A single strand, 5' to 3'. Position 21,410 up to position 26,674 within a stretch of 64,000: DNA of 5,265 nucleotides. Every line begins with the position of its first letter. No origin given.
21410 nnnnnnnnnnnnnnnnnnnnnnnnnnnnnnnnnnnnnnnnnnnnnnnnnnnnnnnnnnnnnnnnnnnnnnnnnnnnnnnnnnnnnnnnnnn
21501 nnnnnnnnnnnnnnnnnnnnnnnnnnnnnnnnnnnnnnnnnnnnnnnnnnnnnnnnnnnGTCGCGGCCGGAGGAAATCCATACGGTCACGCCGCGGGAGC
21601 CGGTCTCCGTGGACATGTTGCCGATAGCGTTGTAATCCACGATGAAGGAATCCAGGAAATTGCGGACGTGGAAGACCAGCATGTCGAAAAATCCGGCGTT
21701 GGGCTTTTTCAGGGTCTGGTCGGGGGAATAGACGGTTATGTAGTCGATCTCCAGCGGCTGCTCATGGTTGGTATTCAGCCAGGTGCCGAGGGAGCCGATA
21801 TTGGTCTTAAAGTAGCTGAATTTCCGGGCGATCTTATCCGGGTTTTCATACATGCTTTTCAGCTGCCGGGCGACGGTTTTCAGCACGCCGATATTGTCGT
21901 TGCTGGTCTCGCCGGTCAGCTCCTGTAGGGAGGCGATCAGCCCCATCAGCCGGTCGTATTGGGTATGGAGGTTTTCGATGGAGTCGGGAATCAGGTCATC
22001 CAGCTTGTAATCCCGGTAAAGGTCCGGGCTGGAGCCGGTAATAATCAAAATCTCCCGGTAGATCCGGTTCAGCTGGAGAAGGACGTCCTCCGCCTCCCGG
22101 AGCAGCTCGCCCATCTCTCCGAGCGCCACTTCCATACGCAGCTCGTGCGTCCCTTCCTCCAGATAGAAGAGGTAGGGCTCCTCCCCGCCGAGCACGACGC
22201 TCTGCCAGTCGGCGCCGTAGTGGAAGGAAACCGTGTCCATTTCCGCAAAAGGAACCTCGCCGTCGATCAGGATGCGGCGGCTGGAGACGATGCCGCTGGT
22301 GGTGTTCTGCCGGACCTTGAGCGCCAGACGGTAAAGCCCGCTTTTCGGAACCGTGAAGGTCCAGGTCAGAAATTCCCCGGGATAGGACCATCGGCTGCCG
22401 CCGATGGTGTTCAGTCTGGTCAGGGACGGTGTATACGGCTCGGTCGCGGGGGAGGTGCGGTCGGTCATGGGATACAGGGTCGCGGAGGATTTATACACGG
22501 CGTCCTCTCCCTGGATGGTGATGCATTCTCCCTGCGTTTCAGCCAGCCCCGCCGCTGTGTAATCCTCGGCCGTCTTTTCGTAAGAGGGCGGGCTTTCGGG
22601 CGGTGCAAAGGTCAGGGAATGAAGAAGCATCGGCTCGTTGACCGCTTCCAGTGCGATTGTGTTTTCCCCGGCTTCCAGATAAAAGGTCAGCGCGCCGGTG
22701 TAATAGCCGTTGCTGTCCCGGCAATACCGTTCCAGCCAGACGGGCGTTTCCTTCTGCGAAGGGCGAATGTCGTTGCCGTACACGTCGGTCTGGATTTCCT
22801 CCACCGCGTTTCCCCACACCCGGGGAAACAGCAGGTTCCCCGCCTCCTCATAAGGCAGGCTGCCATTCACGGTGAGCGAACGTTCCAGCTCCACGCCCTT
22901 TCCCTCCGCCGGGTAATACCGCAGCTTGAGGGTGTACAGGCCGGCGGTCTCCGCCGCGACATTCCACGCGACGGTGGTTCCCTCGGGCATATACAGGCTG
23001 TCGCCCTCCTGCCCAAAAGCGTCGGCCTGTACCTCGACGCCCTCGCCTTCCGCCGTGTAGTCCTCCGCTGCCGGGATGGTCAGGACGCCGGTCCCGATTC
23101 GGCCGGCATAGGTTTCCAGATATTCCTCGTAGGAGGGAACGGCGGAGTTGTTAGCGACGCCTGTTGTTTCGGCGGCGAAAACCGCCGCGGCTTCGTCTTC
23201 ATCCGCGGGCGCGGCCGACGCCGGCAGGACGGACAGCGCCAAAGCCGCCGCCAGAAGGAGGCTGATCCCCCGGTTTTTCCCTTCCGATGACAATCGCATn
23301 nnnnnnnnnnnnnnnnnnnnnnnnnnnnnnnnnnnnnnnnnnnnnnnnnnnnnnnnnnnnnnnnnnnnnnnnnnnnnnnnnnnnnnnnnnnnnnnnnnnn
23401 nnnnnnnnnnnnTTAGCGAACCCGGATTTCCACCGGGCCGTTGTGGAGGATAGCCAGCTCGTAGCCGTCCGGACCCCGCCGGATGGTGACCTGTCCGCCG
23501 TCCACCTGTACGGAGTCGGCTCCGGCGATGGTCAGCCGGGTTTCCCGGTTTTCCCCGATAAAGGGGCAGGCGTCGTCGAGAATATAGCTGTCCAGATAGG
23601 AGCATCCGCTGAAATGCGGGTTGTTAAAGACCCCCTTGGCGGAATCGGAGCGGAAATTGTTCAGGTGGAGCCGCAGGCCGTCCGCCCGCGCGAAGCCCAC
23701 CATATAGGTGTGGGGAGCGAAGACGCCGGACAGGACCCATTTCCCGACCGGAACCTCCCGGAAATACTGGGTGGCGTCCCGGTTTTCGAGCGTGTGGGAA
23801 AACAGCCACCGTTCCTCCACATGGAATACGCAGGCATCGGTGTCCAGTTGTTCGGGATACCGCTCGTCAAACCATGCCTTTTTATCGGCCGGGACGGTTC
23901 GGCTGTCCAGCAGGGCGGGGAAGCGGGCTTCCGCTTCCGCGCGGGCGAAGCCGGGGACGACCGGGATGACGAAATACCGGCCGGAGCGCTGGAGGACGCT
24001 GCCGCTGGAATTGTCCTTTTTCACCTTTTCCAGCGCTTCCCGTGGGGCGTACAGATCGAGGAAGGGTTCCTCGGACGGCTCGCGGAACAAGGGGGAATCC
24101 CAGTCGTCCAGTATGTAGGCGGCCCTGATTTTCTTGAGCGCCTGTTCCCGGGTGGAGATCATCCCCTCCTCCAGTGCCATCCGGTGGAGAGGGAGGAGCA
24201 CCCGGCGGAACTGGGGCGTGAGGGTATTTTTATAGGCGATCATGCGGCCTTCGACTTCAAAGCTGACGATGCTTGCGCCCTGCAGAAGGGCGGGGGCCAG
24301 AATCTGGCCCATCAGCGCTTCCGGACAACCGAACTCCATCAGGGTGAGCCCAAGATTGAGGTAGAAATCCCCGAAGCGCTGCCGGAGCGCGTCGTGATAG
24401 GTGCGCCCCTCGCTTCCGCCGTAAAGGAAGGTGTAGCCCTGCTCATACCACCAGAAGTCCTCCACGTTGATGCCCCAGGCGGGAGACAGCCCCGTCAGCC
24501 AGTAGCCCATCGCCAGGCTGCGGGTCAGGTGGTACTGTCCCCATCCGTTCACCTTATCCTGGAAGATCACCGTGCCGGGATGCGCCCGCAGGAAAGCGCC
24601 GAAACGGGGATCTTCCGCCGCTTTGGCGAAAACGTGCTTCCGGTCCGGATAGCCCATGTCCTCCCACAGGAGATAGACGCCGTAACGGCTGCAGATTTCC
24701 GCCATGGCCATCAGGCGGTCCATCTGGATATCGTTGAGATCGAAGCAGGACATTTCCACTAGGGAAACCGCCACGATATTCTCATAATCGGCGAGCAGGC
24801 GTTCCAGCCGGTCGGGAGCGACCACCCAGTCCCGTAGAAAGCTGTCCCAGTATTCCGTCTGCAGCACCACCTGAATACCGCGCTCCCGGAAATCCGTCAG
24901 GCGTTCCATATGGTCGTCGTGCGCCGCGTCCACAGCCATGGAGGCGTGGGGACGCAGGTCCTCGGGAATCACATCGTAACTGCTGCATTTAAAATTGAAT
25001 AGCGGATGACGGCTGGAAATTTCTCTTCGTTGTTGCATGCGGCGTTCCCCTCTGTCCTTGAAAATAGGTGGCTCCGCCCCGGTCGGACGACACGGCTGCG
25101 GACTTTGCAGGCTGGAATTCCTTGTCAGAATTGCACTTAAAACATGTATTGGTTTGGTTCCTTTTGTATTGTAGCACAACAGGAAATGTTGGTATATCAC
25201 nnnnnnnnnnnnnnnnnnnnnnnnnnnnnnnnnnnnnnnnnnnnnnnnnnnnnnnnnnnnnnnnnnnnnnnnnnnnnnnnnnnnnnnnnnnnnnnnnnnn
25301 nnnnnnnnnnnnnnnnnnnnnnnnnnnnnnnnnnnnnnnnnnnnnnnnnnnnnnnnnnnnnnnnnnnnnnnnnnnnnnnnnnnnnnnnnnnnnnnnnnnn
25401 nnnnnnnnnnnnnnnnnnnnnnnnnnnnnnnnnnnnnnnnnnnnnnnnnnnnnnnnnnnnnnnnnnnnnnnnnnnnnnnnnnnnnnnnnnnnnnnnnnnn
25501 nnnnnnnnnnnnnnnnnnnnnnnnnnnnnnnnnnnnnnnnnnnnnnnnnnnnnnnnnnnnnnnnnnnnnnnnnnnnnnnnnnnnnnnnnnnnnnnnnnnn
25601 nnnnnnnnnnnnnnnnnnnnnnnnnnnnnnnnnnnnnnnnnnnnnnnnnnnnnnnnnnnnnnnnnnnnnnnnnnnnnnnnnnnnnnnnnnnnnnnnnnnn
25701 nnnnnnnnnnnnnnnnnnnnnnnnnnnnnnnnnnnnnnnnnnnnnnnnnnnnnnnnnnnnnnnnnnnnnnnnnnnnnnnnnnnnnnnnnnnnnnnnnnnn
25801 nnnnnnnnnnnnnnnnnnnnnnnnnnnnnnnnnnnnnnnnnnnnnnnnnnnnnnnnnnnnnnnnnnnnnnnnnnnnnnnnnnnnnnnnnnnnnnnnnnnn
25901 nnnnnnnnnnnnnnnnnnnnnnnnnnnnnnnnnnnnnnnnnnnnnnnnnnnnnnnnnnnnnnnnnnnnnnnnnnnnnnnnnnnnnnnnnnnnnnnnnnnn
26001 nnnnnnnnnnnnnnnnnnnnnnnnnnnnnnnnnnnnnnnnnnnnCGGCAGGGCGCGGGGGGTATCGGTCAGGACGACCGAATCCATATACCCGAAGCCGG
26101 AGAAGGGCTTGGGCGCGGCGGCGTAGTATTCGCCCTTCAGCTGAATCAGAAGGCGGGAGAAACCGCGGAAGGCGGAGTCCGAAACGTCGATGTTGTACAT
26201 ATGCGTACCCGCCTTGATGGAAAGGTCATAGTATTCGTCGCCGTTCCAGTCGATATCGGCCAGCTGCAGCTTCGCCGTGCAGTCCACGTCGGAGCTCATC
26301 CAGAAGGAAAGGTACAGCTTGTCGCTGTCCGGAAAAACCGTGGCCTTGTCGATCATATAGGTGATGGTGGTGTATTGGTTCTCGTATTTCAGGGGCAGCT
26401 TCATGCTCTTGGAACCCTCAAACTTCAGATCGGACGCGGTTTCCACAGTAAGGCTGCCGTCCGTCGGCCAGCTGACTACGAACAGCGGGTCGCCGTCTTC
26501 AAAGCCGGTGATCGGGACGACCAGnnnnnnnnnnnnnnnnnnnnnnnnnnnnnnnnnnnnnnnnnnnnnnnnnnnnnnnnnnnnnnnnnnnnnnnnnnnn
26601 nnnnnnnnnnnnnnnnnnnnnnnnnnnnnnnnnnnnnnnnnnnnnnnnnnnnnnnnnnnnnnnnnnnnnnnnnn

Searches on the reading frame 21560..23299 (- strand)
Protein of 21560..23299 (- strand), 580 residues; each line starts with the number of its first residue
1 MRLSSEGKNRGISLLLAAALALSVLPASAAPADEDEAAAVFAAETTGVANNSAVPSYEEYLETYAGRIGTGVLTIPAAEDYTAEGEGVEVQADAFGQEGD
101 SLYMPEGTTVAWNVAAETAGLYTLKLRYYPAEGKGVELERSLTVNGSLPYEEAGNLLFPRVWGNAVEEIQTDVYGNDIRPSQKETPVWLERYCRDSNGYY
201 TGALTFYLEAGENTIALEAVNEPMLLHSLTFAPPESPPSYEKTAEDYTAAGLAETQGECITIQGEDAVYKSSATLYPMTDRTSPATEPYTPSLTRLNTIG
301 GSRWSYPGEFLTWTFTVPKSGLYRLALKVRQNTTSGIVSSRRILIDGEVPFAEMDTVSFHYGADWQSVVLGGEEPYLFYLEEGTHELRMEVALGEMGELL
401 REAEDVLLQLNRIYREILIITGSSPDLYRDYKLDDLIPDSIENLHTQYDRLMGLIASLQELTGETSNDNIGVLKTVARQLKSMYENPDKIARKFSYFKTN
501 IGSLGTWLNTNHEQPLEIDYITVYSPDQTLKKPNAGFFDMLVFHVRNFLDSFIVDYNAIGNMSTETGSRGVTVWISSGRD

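Call 78: search_protein_families(library=pfam, proteins=[window:21560-23299:-], max_evalue=0.1)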
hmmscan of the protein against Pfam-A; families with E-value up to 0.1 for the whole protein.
window:21560-23299:- (580 aa): 3 families
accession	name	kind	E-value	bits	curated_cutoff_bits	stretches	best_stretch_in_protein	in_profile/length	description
PF16990.11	CBM_35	-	0.00024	21.8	28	1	75-133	2-61/121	Carbohydrate binding module (family 35)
PF25275.1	Golvesin_C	-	0.037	14.5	31.6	0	311-334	43-66/132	Golvesin C-terminal domain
PF05899.18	Cupin_3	-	0.044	13.9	23.5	0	97-116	49-68/74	EutQ-like cupin domain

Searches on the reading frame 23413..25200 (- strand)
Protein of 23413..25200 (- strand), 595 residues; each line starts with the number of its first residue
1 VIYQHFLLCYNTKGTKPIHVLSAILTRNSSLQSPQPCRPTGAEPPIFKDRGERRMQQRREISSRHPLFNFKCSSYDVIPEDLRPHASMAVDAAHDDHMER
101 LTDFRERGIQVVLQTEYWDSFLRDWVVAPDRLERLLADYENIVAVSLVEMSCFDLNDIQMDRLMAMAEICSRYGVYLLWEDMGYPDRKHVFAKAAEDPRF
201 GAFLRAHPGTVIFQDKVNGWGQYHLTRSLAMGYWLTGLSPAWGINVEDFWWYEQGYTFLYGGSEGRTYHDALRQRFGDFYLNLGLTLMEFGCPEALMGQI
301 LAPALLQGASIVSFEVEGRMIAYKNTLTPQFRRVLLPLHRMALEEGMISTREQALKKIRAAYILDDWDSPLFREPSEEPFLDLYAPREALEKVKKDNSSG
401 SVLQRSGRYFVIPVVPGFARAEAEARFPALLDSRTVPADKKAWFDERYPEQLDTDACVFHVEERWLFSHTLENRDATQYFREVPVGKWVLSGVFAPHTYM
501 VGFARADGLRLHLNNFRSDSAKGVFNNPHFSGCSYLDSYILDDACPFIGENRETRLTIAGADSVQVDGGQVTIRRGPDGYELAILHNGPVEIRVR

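Call 13: search_protein_families(library=pfam, proteins=[window:23413-25200:-], max_evalue=0.001)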
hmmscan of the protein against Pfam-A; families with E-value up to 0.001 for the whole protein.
window:23413-25200:- (595 aa): 2 families
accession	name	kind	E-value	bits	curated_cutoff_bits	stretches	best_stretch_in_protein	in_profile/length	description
PF08306.17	Glyco_hydro_98M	-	1.5e-10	41.3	23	1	129-344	126-322/326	Glycosyl hydrolase family 98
PF08307.16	Glyco_hydro_98C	-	6.5e-05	23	25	1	397-520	37-171/270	Glycosyl hydrolase family 98 C-terminal domain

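Call 37: search_protein_families(library=ncbifam, proteins=[window:23413-25200:-], max_evalue=0.01)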
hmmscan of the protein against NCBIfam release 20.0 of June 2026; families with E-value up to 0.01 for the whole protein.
window:23413-25200:- (595 aa): 0 families

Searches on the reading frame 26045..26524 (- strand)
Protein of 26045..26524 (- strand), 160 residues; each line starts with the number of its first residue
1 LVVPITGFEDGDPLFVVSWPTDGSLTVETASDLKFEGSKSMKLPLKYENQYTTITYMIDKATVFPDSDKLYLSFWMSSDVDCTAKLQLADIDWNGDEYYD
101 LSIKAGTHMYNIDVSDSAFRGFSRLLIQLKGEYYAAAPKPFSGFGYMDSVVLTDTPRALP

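Call 22: search_protein_families(library=pfam, proteins=[window:26045-26524:-], max_evalue=10)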
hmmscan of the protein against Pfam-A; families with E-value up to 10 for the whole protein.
seq(160 aa): 0 families

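Call 26: find_homologous_proteins(query=A1, max_evalue=0.01)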
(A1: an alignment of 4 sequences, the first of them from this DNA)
Query A1 (4 sequences) (160 aa, profile of the alignment): 1 proteins with E <= 0.01 among 526 candidates.
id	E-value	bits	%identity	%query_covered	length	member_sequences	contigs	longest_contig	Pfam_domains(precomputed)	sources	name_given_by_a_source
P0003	5.7e-53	197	51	83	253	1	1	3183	-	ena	-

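Call 32: search_solved_structures(query=A1, max_evalue=10)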
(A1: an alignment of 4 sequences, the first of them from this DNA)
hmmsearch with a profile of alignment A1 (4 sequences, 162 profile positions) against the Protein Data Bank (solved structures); distinct sequences matched with E-value up to 10: 3.
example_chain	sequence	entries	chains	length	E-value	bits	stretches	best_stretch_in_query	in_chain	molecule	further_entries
4xup_A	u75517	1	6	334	0.018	18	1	6-81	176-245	Endo-1,4-beta-xylanase C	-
4xun_A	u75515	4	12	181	0.48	13.4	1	6-86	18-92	Endo-1,4-beta-xylanase C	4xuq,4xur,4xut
9uza_H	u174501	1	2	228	0.6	13.1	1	25-82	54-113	mAb G5 Fab heavy chain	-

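Call 39: search_protein_representatives(alignment_id=A1)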
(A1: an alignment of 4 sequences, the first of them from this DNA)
Query: 4 sequences, 162 profile positions. Proteins with E-value up to 0.001 (for the whole library): 51; up to 1e-10: 18; up to 1e-30: 10. The best 51 are listed.
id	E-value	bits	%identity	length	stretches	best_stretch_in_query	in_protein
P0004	1.1e-219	737.3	-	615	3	1-162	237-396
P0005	1.3e-154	525.7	-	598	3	2-160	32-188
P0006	6.8e-118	406.3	-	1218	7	3-158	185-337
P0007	9.8e-79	279.0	-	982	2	2-161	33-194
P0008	4.1e-73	260.8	-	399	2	5-162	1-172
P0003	1.8e-53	196.9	-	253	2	33-162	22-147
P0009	1.0e-51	191.2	-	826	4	36-152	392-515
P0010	7.4e-51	188.4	-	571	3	4-161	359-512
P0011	3.5e-47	176.4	-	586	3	7-161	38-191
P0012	4.2e-41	156.7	-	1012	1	2-161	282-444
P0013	3.6e-25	104.9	-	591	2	62-125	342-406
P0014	2.6e-17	79.3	-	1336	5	19-113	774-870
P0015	6.5e-15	71.5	-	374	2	5-155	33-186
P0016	8.2e-14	67.9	-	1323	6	26-155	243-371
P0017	8.6e-14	67.9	-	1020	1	2-159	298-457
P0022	6.8e-09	51.9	-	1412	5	72-155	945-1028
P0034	2.3e-05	40.5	-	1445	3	5-109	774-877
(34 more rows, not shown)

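Call 47: search_protein_families(library=pfam, alignment_id=A3, max_evalue=0.001)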
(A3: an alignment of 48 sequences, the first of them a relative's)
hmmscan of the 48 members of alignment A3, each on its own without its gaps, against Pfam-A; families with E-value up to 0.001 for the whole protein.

A. member 1, P0007 (982 aa): 1 family
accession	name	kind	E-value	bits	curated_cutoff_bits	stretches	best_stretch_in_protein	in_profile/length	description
PF03009.23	GDPD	-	3.6e-33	116.1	23.6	1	607-834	1-241/244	Glycerophosphoryl diester phosphodiesterase family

B. families by the number of members that match (of 48 scanned): 55 families (the first 25 are shown)
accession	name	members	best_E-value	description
PF02018.23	CBM_4_9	8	5.2e-44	Carbohydrate binding domain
PF09479.16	Flg_new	4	1e-43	Listeria-Bacteroides repeat domain (List_Bact_rpt)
PF03425.19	CBM_11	4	2.3e-13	Carbohydrate binding domain (family 11)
PF08547.18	CIA30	4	1e-09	Complex I intermediate-associated protein 30 (CIA30)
PF03009.23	GDPD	3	3.6e-33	Glycerophosphoryl diester phosphodiesterase family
PF12833.13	HTH_18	3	1.2e-17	Helix-turn-helix domain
PF00404.24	Dockerin_1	3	5.2e-12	Dockerin type I domain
PF00165.29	HTH_AraC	3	1.4e-10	Bacterial regulatory helix-turn-helix proteins, AraC family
PF18998.6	Flg_new_2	2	4.9e-30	Divergent InlB B-repeat domain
PF18962.6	Por_Secre_tail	2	1.9e-14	Secretion system C-terminal sorting domain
PF00629.30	MAM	2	1.1e-11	MAM domain, meprin/A5/mu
PF24514.1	SpaA_4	1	3.8e-69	Prealbumin-like fold domain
PF16889.11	Hepar_II_III_N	1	2.7e-51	Heparinase II/III N-terminus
PF07676.18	PD40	1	5.7e-47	WD40-like Beta Propeller Repeat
PF10091.15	Glycoamylase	1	5.9e-40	Putative glucoamylase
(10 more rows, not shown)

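Call 58: predict_structure(alignment_id=A4)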
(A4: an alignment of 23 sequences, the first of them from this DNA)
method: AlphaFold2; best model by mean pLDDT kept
length: 160 residues; sequences in the alignment: 23
mean_pLDDT: 96.1   pTM: 0.89
mean pLDDT of the five models: 96.1, 95.9, 95.7, 95.7, 95.2
residues with pLDDT >= 90: 151; 70-90: 9; 50-70: 0; < 50: 0
segments of 3 or more residues with pLDDT < 50: none
pLDDT, mean of each block of 10 residues (from residue 1): 97 97 95 97 96 97 95 98 97 97 98 97 98 86 98 95
secondary structure, 60 per line:
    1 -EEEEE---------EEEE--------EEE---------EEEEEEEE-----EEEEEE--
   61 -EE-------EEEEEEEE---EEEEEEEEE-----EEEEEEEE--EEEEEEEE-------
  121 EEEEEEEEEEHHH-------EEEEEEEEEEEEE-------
elements in order: E2-6 E16-19 E28-30 E40-47 E53-58 E71-78 E82-90 E96-103 E106-113 E121-130 E141-153

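Call 61: fold_search(model_id=the predicted structure, library=pdb)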
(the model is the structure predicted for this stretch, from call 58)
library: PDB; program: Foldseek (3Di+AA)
matches with E <= 10: 1606; with E <= 0.001: 71
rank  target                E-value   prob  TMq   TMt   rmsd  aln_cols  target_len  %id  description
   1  8qx6_A                2.9e-06  1.00  0.61  0.59   6.2       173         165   16  Novel laminarin-binding CBM X584 (released 2024-09-18)
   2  2zez_A                5.1e-06  1.00  0.45  0.50   5.8       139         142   16  Family 16 Carbohydrate Binding Module-2 (released 2008-03-25)
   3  1wky                  5.3e-06  1.00  0.63  0.25   3.3       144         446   11  Crystal structure of alkaline mannanase from Bacillus sp. strain JAMB-602: catalytic domain and its Carbohydrate Binding (released 2005-06-15)
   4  2zex_A                5.3e-06  1.00  0.52  0.55   5.8       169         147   15  Family 16 carbohydrate binding module (released 2008-03-04)
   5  4bq5_A                1.0e-05  1.00  0.59  0.15   4.2       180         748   13  Structural analysis of an exo-beta-agarase (released 2013-08-14)
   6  4bq3_C                1.2e-05  1.00  0.67  0.17   4.3       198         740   13  Structural analysis of an exo-beta-agarase (released 2013-08-14)
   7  2xom_A                1.3e-05  1.00  0.53  0.57   5.2       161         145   12  Atomic resolution structure of TmCBM61 in complex with beta-1,4- galactotriose (released 2010-09-08)
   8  2zew_A                1.5e-05  1.00  0.54  0.59   5.3       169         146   15  Family 16 Cabohydrate Binding Domain Module 1 (released 2008-03-04)
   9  8qx6_B                2.4e-05  1.00  0.61  0.59   6.2       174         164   17  Novel laminarin-binding CBM X584 (released 2024-09-18)
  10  1k42_MODEL_1_A        2.9e-05  1.00  0.57  0.54   6.9       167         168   15  The Solution Structure of the CBM4-2 Carbohydrate Binding Module from a Thermostable Rhodothermus marinus Xyla (released 2002-05-29)
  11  1uww_B                3.7e-05  1.00  0.58  0.53   4.7       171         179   13  X-ray crystal structure of a non-crystalline cellulose specific carbohydrate-binding module: CBM28. (released 2004-05-13)
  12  4bq2_A                3.9e-05  1.00  0.57  0.14   5.2       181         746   15  Structural analysis of an exo-beta-agarase (released 2013-08-14)
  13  3p6b_A                3.9e-05  1.00  0.47  0.42   8.9       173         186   16  The crystal structure of CelK CBM4 from Clostridium thermocellum (released 2011-08-24)
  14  4bq4_A                4.8e-05  1.00  0.59  0.15   4.2       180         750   13  Structural analysis of an exo-beta-agarase (released 2013-08-14)
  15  2xon_L                5.1e-05  1.00  0.51  0.54   5.5       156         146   11  Structure of TmCBM61 in complex with beta-1,4-galactotriose at 1.4 A resolution (released 2010-09-08)
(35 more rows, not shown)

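Call 79: find_related_loci(query=P0017, collection=metagenome_contigs, flank=10000)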
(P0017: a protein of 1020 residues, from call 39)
Query P0017 (1020 aa) in metagenome_contigs; peptide patterns used: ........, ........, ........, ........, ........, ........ (x = any residue, [..] = any of these).
44 stretches matched a pattern, but none encodes a relative of the query by tblastn (E <= 1e-3).

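Call 86: search_protein_families(library=pfam, proteins=[P0011, P0034, P0022], max_evalue=0.1)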
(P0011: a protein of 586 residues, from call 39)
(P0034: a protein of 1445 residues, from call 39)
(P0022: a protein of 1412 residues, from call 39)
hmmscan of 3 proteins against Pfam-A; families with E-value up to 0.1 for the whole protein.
P0011 (586 aa): 0 families

P0034 (1445 aa): 2 families
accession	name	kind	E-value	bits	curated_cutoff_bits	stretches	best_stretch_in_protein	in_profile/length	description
PF09479.16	Flg_new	-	9.6e-31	106.2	27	5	207-276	1-64/65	Listeria-Bacteroides repeat domain (List_Bact_rpt)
PF25158.1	ABCA11_C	-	0.097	13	27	0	867-881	29-43/55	ABC transporter A family member 11-like, C-terminal domain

P0022 (1412 aa): 0 families
